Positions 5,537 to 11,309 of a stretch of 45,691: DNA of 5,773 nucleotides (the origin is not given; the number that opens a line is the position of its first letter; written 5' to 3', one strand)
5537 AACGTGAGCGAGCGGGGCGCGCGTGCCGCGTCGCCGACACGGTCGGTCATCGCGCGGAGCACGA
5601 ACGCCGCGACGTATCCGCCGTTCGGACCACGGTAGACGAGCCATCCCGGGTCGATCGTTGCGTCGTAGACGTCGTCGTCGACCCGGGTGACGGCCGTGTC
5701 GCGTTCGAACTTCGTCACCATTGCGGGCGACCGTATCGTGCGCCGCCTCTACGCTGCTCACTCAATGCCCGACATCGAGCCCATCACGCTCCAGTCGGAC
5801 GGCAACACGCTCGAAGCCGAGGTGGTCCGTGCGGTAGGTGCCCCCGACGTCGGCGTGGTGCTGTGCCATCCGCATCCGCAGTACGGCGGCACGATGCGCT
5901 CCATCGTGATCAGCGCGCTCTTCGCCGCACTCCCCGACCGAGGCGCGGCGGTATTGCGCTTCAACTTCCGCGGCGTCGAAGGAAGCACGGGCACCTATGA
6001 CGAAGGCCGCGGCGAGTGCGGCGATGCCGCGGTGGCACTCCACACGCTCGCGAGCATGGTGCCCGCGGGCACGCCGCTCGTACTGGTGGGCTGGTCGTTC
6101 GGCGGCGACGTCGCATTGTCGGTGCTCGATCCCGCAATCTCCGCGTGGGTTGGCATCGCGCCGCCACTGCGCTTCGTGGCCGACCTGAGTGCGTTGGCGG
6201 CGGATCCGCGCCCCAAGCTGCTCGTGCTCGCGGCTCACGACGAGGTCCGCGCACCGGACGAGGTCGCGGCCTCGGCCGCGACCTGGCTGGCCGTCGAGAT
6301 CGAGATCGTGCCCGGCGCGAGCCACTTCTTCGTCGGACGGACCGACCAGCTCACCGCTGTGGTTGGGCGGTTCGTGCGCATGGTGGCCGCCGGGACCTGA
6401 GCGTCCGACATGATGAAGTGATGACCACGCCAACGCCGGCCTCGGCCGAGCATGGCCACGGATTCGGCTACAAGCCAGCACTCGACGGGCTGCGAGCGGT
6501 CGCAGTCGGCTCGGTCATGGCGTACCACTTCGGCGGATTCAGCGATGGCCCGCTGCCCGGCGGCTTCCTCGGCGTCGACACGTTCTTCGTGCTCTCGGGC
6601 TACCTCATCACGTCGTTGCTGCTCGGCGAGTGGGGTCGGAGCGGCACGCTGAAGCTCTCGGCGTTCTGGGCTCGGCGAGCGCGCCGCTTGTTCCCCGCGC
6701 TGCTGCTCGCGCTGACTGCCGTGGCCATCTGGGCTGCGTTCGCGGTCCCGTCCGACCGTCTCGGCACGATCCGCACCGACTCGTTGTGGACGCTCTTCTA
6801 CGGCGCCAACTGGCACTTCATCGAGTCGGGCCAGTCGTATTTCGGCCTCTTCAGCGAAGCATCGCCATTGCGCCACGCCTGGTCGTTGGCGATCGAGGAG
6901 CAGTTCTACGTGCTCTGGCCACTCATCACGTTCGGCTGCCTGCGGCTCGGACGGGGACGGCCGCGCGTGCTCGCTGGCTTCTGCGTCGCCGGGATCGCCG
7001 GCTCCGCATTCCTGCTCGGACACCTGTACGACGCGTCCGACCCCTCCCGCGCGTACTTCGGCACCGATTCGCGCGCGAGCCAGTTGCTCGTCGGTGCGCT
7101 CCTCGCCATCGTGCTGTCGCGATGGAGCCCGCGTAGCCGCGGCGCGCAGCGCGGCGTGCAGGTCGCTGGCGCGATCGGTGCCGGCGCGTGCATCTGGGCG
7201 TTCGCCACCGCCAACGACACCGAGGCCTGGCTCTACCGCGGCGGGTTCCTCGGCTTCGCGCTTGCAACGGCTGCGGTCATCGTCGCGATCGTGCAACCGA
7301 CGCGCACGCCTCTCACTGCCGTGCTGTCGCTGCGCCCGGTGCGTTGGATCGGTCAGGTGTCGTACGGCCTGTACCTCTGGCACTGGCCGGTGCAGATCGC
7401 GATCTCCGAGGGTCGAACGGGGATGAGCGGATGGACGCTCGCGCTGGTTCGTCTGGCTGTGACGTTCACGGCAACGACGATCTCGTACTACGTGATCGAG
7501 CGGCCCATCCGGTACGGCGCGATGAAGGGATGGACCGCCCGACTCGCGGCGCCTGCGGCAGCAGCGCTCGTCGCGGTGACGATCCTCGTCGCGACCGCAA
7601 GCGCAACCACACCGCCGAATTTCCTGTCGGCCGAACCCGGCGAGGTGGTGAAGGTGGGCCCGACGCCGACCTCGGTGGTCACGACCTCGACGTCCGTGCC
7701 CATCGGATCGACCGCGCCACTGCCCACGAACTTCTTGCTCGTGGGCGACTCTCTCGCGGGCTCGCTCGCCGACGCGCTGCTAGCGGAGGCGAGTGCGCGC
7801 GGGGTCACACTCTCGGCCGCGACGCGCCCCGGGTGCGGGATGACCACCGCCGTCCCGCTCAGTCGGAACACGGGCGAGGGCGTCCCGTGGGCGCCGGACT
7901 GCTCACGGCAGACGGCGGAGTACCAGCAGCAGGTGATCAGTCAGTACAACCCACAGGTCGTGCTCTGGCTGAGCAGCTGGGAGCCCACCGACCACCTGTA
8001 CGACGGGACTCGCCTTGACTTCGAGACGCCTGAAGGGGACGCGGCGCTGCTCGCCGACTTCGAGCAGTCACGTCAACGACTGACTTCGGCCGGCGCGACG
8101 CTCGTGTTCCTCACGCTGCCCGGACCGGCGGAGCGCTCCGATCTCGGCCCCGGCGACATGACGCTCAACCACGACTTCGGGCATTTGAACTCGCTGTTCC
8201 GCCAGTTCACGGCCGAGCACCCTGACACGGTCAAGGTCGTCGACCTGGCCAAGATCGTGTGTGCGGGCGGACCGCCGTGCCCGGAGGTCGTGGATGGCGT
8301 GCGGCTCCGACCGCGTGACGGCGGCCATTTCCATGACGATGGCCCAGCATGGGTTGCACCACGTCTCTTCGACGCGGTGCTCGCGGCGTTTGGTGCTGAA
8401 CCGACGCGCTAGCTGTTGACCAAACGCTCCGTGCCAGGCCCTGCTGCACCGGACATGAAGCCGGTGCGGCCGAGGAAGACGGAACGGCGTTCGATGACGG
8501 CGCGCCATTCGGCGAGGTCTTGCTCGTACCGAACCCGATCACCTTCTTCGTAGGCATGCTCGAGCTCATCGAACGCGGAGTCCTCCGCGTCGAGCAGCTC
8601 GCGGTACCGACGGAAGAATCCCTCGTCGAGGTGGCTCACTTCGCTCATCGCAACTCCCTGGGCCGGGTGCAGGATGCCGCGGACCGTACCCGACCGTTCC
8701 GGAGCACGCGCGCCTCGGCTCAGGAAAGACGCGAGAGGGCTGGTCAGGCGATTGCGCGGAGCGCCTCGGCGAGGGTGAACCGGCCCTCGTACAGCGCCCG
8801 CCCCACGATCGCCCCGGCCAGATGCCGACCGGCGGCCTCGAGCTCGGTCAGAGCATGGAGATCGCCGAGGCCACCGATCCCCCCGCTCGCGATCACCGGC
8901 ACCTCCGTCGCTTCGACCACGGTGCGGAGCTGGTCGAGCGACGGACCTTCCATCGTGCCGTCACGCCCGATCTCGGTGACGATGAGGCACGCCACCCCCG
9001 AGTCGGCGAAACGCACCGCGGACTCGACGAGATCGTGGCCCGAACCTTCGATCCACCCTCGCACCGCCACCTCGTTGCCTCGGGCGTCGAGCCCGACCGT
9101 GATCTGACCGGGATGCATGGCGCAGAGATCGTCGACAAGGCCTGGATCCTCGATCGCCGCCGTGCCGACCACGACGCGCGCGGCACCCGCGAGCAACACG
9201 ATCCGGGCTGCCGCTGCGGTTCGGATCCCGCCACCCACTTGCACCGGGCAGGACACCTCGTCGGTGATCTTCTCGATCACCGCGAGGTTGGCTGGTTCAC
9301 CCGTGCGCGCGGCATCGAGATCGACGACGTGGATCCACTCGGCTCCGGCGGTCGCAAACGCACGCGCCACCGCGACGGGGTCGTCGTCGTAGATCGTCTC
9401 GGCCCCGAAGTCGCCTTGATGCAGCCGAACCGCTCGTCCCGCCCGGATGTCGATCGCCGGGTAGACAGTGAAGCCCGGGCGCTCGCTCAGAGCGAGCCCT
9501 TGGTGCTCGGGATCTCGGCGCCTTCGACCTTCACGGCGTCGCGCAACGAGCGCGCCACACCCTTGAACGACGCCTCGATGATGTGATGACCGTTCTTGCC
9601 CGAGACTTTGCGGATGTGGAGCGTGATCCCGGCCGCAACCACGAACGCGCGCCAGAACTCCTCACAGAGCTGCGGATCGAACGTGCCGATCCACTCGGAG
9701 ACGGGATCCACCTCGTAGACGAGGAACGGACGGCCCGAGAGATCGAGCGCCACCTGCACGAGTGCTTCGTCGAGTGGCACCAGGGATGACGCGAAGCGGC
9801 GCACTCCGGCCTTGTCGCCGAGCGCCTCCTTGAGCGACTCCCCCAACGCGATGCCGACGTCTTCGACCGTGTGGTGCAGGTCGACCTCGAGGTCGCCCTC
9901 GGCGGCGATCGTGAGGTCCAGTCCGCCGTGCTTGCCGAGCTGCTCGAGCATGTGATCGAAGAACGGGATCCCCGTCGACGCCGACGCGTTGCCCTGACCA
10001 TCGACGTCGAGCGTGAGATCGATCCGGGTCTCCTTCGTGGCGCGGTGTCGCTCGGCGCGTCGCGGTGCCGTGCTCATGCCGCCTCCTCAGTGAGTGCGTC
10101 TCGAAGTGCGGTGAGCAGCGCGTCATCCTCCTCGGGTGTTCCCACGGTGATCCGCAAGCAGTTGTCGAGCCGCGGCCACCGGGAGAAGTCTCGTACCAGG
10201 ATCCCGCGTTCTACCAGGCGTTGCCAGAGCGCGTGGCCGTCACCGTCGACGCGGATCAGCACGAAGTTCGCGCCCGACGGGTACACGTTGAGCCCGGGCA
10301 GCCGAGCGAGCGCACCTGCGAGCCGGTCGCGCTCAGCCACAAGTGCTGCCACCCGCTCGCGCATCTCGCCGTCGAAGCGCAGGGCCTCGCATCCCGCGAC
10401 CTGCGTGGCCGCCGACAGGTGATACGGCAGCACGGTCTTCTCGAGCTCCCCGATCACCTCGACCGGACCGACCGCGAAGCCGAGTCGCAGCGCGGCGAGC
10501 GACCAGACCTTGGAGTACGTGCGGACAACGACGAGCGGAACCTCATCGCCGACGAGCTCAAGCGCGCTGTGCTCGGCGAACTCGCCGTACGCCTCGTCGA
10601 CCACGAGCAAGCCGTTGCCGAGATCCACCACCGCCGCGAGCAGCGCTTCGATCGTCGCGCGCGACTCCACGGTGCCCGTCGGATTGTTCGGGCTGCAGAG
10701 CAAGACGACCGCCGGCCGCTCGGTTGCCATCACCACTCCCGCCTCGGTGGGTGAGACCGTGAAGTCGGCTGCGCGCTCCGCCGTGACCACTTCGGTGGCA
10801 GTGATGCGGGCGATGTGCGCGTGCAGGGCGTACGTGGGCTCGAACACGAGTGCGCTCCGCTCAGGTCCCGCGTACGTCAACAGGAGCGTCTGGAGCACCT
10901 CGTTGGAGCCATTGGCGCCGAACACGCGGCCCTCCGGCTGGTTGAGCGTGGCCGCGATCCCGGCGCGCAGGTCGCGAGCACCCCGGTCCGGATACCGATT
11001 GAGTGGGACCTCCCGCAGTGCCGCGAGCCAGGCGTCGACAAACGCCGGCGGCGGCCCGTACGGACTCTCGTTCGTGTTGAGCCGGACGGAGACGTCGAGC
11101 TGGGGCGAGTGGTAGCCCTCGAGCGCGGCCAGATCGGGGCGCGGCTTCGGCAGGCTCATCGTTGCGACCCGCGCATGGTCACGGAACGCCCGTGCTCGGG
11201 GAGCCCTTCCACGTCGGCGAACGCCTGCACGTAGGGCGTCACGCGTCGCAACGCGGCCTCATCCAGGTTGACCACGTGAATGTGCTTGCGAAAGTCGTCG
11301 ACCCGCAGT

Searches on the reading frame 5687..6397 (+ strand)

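Call 61: search_protein_families(library=pfam, proteins=[window:5687-6397:+], max_evalue=0.0001)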
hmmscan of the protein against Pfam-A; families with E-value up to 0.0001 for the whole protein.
window:5687-6397:+ (237 aa): 2 families
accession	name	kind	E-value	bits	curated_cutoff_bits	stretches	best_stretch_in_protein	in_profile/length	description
PF12697.13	Abhydrolase_6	-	2.6e-06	28.7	26.3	0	57-159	1-93/217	Alpha/beta hydrolase family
PF00561.26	Abhydrolase_1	-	6.9e-05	23.1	25.8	0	72-146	14-86/245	alpha/beta hydrolase fold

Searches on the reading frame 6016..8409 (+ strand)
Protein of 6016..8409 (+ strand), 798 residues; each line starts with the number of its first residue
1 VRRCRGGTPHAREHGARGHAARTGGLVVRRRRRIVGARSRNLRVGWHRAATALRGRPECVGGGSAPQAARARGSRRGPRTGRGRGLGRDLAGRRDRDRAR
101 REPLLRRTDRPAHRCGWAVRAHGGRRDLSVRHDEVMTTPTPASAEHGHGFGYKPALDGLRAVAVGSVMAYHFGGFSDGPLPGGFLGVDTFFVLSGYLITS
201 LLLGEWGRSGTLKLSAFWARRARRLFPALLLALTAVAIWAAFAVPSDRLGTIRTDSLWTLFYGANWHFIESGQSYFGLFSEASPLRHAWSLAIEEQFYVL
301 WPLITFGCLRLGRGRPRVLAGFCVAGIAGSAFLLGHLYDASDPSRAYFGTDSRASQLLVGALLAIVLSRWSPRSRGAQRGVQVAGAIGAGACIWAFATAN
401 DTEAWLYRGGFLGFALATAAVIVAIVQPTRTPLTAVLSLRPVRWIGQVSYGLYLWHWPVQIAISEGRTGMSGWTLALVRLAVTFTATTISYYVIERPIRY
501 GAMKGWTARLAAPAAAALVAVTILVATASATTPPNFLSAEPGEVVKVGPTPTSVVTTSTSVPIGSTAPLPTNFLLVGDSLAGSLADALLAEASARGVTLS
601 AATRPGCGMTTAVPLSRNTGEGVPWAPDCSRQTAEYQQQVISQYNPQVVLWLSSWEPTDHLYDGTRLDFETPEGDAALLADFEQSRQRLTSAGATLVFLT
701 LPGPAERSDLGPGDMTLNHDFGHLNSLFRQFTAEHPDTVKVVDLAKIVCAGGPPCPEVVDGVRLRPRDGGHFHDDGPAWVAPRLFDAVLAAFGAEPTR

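Call 61: search_protein_families(library=pfam, proteins=[window:6016-8409:+], max_evalue=0.0001)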
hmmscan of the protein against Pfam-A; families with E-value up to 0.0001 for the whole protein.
window:6016-8409:+ (798 aa): 2 families
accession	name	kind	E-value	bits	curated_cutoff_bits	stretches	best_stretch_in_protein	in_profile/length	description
PF01757.29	Acyl_transf_3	-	1.9e-29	103.2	31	1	155-493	3-324/326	Acyltransferase domain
PF19040.6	SGNH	-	2.1e-16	60.8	27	1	569-784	22-246/248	SGNH domain (fused to AT3 domains)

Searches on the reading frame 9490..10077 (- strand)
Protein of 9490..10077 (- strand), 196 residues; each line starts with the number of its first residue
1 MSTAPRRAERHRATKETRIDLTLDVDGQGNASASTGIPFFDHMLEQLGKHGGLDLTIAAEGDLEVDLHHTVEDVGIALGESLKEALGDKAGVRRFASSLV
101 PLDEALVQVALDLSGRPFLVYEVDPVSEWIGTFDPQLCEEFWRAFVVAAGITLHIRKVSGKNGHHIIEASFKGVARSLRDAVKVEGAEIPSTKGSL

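Call 61: search_protein_families(library=pfam, proteins=[window:9490-10077:-], max_evalue=0.0001)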
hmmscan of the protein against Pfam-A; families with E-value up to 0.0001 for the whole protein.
window:9490-10077:- (196 aa): 1 family
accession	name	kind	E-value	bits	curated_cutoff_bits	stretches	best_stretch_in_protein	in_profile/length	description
PF00475.24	IGPD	-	3.2e-62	209.3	27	1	35-178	1-144/144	Imidazoleglycerol-phosphate dehydratase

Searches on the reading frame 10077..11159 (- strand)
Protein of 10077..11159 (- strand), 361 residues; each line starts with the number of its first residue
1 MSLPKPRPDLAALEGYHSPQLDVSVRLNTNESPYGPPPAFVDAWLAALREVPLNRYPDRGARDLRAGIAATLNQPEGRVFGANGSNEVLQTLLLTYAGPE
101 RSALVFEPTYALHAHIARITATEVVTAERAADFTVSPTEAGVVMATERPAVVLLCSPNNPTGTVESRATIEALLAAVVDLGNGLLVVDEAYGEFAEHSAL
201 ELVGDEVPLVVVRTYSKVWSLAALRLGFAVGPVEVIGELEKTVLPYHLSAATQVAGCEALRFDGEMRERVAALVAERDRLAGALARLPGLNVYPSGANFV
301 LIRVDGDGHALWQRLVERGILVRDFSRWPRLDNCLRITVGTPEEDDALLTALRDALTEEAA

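Call 61: search_protein_families(library=pfam, proteins=[window:10077-11159:-], max_evalue=0.0001)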
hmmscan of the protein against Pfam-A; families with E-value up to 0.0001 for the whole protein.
window:10077-11159:- (361 aa): 1 family
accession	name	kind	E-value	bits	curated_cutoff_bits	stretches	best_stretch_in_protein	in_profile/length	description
PF00155.27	Aminotran_1_2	-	2.9e-55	188.4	19.7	1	25-352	4-361/361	Aminotransferase class I and II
